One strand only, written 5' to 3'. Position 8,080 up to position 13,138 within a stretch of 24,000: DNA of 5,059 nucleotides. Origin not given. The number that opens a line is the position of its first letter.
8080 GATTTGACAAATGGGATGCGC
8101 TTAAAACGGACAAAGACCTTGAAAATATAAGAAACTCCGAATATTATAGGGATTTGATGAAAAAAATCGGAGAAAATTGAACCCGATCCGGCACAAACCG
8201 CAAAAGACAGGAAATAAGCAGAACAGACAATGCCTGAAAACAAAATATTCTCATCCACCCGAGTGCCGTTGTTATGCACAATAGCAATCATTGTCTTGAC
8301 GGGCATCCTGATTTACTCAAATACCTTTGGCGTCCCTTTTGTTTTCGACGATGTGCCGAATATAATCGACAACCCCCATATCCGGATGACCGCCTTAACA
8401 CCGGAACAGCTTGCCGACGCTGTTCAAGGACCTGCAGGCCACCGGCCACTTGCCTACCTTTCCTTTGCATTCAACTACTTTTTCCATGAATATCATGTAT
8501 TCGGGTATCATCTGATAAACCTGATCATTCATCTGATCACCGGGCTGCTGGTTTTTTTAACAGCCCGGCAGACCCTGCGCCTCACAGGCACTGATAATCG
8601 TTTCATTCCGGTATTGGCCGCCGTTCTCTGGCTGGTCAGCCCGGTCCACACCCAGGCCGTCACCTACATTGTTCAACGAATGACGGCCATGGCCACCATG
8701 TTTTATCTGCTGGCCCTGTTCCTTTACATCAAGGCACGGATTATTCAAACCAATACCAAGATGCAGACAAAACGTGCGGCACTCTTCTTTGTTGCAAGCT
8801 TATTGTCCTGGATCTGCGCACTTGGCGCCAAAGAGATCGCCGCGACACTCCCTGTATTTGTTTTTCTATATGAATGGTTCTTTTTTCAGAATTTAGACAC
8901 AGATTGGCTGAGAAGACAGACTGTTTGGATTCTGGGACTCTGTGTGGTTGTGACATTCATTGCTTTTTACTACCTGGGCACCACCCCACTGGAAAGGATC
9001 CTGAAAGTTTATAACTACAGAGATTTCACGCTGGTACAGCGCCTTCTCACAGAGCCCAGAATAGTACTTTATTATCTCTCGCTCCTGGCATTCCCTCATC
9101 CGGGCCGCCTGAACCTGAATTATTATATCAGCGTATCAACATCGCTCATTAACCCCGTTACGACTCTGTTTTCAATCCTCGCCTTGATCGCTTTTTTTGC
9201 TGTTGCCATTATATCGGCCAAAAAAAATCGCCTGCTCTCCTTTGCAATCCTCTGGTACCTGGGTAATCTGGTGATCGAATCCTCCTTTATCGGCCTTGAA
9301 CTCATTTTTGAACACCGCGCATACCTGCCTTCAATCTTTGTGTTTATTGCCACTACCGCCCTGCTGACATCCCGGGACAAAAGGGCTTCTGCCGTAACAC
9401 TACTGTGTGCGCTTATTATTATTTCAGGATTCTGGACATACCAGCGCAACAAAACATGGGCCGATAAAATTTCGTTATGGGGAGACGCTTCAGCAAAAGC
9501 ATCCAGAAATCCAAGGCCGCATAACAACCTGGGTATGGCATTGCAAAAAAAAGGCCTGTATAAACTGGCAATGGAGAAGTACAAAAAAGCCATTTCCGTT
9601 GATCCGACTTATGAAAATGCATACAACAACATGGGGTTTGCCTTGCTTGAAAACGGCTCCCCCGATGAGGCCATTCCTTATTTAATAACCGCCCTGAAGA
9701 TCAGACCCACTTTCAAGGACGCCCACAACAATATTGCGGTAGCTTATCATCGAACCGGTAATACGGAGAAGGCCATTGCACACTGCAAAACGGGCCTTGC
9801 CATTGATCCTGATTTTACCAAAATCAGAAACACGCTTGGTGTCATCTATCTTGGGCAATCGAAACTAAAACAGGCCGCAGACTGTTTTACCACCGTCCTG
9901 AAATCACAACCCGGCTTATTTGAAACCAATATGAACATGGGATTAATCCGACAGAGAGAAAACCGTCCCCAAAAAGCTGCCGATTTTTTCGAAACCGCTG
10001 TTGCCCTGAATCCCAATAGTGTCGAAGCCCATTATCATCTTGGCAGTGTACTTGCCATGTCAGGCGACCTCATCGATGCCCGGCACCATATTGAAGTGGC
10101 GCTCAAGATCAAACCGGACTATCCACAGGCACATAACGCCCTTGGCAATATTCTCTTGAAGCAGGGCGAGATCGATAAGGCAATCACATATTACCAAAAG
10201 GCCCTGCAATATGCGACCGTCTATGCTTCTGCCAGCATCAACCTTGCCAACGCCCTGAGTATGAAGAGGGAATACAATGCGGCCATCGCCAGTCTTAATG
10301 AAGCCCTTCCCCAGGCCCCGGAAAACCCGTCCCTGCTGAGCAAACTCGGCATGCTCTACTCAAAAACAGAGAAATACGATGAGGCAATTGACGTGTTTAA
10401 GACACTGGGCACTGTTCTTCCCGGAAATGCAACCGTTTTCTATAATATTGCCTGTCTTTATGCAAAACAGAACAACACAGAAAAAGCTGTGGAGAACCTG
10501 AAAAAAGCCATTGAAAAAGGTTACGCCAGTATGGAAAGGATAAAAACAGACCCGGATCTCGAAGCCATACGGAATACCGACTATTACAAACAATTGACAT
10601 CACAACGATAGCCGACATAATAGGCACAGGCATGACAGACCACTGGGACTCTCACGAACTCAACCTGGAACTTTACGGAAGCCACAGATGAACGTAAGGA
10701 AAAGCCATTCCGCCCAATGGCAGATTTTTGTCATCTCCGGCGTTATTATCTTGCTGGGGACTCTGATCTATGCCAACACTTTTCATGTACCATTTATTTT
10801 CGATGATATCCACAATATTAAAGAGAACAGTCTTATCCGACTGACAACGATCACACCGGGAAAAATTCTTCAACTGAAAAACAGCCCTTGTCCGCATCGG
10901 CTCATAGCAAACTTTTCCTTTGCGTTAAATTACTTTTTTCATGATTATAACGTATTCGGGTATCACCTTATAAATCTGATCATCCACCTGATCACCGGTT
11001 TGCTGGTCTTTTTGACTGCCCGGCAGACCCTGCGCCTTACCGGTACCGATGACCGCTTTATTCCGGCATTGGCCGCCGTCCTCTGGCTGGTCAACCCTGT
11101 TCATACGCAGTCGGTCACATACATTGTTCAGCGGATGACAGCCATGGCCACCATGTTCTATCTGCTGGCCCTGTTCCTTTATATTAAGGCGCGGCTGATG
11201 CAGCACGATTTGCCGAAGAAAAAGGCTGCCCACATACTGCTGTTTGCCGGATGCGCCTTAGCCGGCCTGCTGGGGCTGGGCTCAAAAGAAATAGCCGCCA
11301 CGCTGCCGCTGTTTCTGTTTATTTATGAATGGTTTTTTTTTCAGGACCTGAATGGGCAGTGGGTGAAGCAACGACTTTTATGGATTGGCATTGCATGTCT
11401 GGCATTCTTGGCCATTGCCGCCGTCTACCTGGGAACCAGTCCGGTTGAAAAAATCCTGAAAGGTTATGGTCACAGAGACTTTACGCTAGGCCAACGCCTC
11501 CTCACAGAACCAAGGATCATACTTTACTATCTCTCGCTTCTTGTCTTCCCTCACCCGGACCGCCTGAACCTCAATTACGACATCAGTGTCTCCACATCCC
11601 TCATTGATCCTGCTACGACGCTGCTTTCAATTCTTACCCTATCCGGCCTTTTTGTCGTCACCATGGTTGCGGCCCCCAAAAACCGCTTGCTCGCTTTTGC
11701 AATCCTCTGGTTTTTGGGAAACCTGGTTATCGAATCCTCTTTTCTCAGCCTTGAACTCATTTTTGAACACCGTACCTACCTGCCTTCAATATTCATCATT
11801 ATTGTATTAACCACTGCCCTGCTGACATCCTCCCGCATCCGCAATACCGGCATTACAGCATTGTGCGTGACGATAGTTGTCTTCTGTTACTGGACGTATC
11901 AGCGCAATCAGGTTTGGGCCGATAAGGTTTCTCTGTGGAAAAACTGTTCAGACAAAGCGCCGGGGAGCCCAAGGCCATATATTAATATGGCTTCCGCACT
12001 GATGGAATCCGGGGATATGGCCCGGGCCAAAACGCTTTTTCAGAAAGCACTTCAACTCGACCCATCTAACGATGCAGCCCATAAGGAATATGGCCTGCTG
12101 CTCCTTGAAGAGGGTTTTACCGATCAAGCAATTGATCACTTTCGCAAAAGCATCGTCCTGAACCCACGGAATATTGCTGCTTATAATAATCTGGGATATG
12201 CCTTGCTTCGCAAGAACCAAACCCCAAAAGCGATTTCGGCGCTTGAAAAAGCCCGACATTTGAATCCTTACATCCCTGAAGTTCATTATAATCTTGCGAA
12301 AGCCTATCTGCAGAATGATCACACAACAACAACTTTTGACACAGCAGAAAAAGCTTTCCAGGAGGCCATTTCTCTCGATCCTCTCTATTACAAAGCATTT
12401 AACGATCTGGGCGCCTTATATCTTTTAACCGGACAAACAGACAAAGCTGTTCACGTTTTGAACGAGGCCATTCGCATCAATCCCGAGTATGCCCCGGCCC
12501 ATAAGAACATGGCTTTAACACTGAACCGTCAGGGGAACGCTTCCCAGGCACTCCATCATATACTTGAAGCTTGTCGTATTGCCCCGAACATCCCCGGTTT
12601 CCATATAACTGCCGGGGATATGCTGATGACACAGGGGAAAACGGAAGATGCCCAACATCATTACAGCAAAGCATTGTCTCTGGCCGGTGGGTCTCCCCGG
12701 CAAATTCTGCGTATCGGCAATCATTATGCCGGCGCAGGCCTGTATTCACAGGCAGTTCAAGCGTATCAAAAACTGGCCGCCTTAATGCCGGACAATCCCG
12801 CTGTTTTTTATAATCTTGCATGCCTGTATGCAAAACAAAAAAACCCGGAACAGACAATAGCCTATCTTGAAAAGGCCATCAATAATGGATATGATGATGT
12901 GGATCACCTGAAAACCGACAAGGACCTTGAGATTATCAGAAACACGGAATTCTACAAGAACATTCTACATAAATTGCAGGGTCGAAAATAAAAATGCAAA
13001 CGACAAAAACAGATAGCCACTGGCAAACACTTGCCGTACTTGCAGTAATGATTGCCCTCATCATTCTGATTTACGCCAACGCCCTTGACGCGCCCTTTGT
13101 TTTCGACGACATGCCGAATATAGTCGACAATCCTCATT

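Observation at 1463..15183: Six tandem paralogs of a TMTC-like GT-C glycosyltransferase-TPR fusion: conserved catalytic membrane domain, diversified TPR domains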

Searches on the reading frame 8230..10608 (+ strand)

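Call 4: search_protein_families(library=pfam, proteins=[window:8230-10608:+], max_evalue=0.01)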
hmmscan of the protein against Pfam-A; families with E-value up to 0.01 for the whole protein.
window:8230-10608:+ (793 aa): 37 families (the best 25 are shown)
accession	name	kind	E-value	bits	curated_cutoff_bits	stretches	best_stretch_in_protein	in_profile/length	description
PF00515.34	TPR_1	-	6.3e-65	213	27.8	6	633-660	2-29/34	Tetratricopeptide repeat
PF07719.23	TPR_2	-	1.2e-60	197.1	27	7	632-661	1-30/34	Tetratricopeptide repeat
PF13181.12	TPR_8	-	1.9e-46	152.7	25.7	5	633-661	2-30/34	Tetratricopeptide repeat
PF13414.12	TPR_11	-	2.2e-46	155.7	26.8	7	441-476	7-42/42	TPR repeat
PF13431.12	TPR_17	-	1.2e-43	144.2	24.4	4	451-482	2-33/34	Tetratricopeptide repeat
PF14559.12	TPR_19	-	1.7e-39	134.4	25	5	642-702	1-61/68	Tetratricopeptide repeat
PF13424.12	TPR_12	-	8.1e-37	125.7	30.1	7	633-695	4-74/77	Tetratricopeptide repeat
PF13432.12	TPR_16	-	1.8e-34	118.2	32.7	3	637-700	2-65/65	Tetratricopeptide repeat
PF13176.12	TPR_7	-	7.5e-28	94.7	27.9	1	634-659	1-26/36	Tetratricopeptide repeat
PF13428.12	TPR_14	-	2.7e-26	89.8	23.5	0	632-660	1-29/44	Tetratricopeptide repeat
PF13374.12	TPR_10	-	2.4e-22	78.6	27.5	0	464-492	4-32/42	Tetratricopeptide repeat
PF13371.12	TPR_9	-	3.9e-17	62.5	35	0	709-781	4-69/73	Tetratricopeptide repeat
PF13174.12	TPR_6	-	2e-16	59.8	26.3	0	736-763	2-29/33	Tetratricopeptide repeat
PF23914.1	TPR_CcmH_CycH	-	4.4e-16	59.6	42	2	625-733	43-154/158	Cytochrome c-type biogenesis protein H TPR domain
PF24575.1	TPR_Slam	-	2.4e-14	54.1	35.2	0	637-685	52-100/104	Surface lipoprotein assembly modifier, N-terminal TPR repeats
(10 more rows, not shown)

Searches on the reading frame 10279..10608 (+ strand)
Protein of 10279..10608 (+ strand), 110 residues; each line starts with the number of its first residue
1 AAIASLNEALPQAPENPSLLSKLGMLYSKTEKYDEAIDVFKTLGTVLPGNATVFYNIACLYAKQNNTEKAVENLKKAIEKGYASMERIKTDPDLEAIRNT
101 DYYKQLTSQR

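Call 78: search_protein_families(library=pfam, proteins=[window:10279-10608:+], max_evalue=0.01)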
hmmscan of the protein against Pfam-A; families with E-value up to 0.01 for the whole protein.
window:10279-10608:+ (110 aa): 21 families
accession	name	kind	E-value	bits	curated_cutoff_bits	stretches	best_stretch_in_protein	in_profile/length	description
PF00515.34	TPR_1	-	1.3e-12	47.4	27.8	2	51-79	1-29/34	Tetratricopeptide repeat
PF13181.12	TPR_8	-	2.4e-11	43.3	25.7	2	52-79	2-29/34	Tetratricopeptide repeat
PF13414.12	TPR_11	-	3.1e-11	43.2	26.8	1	1-29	12-40/42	TPR repeat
PF07719.23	TPR_2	-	6e-11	42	27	2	51-79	1-29/34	Tetratricopeptide repeat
PF13424.12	TPR_12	-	1.2e-09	38.6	30.1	1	20-79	6-73/77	Tetratricopeptide repeat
PF14559.12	TPR_19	-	1.4e-09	38.5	25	2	1-43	9-51/68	Tetratricopeptide repeat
PF13431.12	TPR_17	-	1.3e-08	34.8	24.4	1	7-37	3-33/34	Tetratricopeptide repeat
PF13176.12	TPR_7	-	5.4e-08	32.8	27.9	1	20-42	2-24/36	Tetratricopeptide repeat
PF22316.2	ABhydrolase-like_N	-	8.6e-08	32.4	27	1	28-107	13-95/106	A/B hydrolase-like, N-terminal domain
PF13174.12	TPR_6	-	1e-07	32.5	26.3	1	53-80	2-29/33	Tetratricopeptide repeat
PF13374.12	TPR_10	-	1.3e-06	28.7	27.5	0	52-79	3-30/42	Tetratricopeptide repeat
PF13432.12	TPR_16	-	1.8e-05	25.5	32.7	0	1-41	15-55/65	Tetratricopeptide repeat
PF13428.12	TPR_14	-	3.4e-05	24.5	23.5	0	19-55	3-39/44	Tetratricopeptide repeat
PF13371.12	TPR_9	-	3.7e-05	24.1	35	1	26-98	4-69/73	Tetratricopeptide repeat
PF25068.1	ARM_TT21_4th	-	0.00014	22.6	30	1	19-83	1-64/153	Tetratricopeptide repeat protein 21 forth ARM domain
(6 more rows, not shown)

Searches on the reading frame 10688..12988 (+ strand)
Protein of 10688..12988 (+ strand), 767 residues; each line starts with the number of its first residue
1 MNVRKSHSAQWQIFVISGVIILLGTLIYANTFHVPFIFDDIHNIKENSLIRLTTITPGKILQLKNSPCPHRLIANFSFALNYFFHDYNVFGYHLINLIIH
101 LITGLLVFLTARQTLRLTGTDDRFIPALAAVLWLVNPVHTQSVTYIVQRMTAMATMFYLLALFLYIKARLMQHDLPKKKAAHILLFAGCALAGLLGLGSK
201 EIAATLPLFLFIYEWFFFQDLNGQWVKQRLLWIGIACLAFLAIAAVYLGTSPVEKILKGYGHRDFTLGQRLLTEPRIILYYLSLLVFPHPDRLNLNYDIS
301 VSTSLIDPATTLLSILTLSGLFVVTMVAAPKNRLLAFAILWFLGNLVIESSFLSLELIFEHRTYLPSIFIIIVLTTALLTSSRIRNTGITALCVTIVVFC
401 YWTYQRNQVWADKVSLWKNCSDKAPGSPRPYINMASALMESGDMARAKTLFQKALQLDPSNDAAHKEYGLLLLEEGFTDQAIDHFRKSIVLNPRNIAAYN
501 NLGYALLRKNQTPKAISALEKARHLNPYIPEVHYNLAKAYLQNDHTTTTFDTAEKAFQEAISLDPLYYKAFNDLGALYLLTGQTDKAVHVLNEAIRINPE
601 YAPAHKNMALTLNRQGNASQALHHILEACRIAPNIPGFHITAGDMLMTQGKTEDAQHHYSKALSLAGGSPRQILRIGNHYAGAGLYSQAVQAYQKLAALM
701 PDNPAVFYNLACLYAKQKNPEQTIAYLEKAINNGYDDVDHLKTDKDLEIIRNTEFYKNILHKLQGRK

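Call 4: search_protein_families(library=pfam, proteins=[window:10688-12988:+], max_evalue=0.01)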
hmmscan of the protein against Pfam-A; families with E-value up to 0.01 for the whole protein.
window:10688-12988:+ (767 aa): 33 families (the best 25 are shown)
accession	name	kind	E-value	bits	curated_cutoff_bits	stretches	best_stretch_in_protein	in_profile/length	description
PF00515.34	TPR_1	-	4.7e-43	143.7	27.8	4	569-601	2-34/34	Tetratricopeptide repeat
PF07719.23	TPR_2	-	8.6e-43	141.4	27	3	430-461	3-34/34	Tetratricopeptide repeat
PF13414.12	TPR_11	-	3e-35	120.1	26.8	5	469-509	1-41/42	TPR repeat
PF13431.12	TPR_17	-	8.3e-34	113.5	24.4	3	485-516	2-33/34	Tetratricopeptide repeat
PF13181.12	TPR_8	-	6.8e-30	101.1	25.7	3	429-461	2-34/34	Tetratricopeptide repeat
PF14559.12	TPR_19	-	2.8e-28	98.5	25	6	550-605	7-62/68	Tetratricopeptide repeat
PF13428.12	TPR_14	-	3.2e-28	95.7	23.5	3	429-469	2-42/44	Tetratricopeptide repeat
PF13432.12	TPR_16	-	2e-27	95.7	32.7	4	434-493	3-62/65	Tetratricopeptide repeat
PF13424.12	TPR_12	-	3.5e-21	75.6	30.1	4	466-522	7-71/77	Tetratricopeptide repeat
PF23914.1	TPR_CcmH_CycH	-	1e-13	51.9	42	1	486-597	40-150/158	Cytochrome c-type biogenesis protein H TPR domain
PF13371.12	TPR_9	-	1.2e-13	51.3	35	1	679-751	4-69/73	Tetratricopeptide repeat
PF13174.12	TPR_6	-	3.8e-13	49.6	26.3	0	706-733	2-29/33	Tetratricopeptide repeat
PF13176.12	TPR_7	-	1.3e-11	44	27.9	0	432-459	3-30/36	Tetratricopeptide repeat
PF25063.1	ARM_TT21_C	-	2.3e-10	41.1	35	2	413-555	40-189/209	Tetratricopeptide repeat protein 21 C-terminal ARM domain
PF12895.13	ANAPC3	-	3.2e-09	37.4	27.2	0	553-627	12-81/82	Anaphase-promoting complex, cyclosome, subunit 3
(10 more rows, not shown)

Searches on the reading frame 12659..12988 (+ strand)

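Call 78: search_protein_families(library=pfam, proteins=[window:12659-12988:+], max_evalue=0.01)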
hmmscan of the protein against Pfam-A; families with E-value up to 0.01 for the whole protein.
window:12659-12988:+ (110 aa): 17 families
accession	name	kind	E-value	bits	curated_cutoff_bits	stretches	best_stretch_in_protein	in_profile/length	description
PF00515.34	TPR_1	-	8.4e-11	41.7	27.8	1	48-74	2-28/34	Tetratricopeptide repeat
PF07719.23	TPR_2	-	1.1e-09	38.1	27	2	18-46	6-34/34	Tetratricopeptide repeat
PF14559.12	TPR_19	-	2.8e-07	31.2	25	1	25-80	3-58/68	Tetratricopeptide repeat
PF13181.12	TPR_8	-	5.5e-07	29.7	25.7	1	49-74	3-28/34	Tetratricopeptide repeat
PF13414.12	TPR_11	-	1.1e-06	28.6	26.8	1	20-60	1-41/42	TPR repeat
PF13174.12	TPR_6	-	3.2e-06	27.9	26.3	1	49-76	2-29/33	Tetratricopeptide repeat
PF13432.12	TPR_16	-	3.2e-05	24.7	32.7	1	17-74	1-58/65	Tetratricopeptide repeat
PF13176.12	TPR_7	-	4.8e-05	23.6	27.9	0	17-46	3-32/36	Tetratricopeptide repeat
PF13424.12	TPR_12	-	8.2e-05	23.2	30.1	1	17-75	6-73/77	Tetratricopeptide repeat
PF22316.2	ABhydrolase-like_N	-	0.0001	22.6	27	1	31-105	20-97/106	A/B hydrolase-like, N-terminal domain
PF13371.12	TPR_9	-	0.00014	22.2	35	1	22-94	4-69/73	Tetratricopeptide repeat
PF13431.12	TPR_17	-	0.00016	22.1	24.4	1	35-65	1-31/34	Tetratricopeptide repeat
PF13428.12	TPR_14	-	0.00024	21.9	23.5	0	16-54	4-42/44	Tetratricopeptide repeat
PF24575.1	TPR_Slam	-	0.0021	18.9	35.2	1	27-62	61-96/104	Surface lipoprotein assembly modifier, N-terminal TPR repeats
PF25068.1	ARM_TT21_4th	-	0.0026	18.5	30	1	18-87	4-73/153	Tetratricopeptide repeat protein 21 forth ARM domain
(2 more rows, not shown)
